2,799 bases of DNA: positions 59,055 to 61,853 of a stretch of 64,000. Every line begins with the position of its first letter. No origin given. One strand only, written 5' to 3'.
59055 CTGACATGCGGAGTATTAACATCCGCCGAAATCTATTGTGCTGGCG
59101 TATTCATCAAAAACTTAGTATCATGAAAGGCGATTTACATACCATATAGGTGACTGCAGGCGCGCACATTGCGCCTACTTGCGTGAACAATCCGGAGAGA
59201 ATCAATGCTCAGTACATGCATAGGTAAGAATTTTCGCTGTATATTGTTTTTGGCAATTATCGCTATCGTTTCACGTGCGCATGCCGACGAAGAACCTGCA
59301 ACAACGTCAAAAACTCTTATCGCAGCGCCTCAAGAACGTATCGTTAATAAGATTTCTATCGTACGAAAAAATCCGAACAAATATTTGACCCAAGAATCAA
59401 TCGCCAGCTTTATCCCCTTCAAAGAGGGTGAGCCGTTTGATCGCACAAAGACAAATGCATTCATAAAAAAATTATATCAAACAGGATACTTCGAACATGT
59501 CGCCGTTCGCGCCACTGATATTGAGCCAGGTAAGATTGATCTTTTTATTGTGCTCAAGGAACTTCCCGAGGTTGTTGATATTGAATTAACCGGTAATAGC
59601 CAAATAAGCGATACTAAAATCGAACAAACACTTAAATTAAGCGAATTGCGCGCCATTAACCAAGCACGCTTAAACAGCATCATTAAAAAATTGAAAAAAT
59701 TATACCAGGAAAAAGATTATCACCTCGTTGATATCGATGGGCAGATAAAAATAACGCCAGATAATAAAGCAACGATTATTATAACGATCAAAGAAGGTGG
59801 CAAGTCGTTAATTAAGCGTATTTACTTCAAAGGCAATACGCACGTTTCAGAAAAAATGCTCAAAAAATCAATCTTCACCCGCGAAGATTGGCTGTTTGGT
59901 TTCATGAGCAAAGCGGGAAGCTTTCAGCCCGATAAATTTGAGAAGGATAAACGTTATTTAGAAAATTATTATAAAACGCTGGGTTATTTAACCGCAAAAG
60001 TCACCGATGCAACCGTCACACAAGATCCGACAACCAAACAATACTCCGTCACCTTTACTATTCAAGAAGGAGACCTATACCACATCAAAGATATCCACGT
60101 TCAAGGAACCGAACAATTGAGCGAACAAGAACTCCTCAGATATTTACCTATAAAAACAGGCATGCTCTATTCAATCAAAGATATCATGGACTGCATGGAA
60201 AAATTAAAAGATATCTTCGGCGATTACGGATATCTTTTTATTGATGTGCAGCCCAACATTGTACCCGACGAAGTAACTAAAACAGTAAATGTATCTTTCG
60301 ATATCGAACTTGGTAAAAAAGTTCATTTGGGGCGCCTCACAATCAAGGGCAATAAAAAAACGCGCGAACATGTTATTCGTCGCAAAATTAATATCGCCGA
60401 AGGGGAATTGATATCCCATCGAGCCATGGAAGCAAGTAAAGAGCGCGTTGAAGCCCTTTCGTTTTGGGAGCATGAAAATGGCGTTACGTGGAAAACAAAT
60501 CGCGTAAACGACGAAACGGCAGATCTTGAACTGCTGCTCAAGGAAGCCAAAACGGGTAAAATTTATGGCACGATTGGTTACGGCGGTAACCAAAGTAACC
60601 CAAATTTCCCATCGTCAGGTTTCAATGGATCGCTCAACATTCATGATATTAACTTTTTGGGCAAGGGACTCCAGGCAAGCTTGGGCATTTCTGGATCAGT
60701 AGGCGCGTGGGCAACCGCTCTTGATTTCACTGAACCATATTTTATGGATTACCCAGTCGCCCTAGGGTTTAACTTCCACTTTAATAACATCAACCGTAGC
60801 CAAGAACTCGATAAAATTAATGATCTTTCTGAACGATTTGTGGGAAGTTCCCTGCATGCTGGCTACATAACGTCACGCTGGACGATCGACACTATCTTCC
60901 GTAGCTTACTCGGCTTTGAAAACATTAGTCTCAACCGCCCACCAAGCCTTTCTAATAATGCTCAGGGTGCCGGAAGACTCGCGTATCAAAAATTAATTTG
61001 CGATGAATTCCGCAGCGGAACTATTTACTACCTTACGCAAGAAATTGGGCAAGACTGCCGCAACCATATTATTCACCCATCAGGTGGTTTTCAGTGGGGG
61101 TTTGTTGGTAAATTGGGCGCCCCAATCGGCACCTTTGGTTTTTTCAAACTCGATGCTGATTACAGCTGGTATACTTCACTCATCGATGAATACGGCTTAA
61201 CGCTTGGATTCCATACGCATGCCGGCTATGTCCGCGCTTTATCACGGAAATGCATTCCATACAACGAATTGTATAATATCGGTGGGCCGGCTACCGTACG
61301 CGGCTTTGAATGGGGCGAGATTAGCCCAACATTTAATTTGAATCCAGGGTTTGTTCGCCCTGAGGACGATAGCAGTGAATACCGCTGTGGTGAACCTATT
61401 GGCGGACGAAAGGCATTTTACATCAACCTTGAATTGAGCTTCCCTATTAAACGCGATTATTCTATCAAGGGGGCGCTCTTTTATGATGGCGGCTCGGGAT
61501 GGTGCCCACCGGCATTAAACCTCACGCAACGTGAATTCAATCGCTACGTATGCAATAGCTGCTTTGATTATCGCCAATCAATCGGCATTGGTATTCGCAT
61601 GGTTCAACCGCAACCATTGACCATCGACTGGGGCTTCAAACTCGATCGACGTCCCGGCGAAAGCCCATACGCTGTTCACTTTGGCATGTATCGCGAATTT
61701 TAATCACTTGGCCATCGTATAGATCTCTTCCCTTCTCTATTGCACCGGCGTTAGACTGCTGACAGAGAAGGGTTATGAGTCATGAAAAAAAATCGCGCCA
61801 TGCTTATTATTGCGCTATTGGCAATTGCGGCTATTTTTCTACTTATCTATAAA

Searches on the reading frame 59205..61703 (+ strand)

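Call 49: search_protein_families(library=pfam, proteins=[window:59205-61703:+], max_evalue=0.001)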
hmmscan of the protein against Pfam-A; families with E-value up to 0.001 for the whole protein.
window:59205-61703:+ (832 aa): 4 families
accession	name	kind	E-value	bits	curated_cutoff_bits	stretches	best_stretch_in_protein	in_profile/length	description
PF07244.20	POTRA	-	4.6e-54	181.5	21.3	5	203-289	3-79/79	Surface antigen variable number repeat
PF01103.29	Omp85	-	1.4e-40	140.2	24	1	483-828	1-321/325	Omp85 superfamily domain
PF08479.16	POTRA_2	-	2.6e-10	40.5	24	1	125-175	5-55/76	POTRA domain, ShlB-type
PF08478.15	POTRA_1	-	2.6e-07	31.3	23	0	125-166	5-46/69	POTRA domain, FtsQ-type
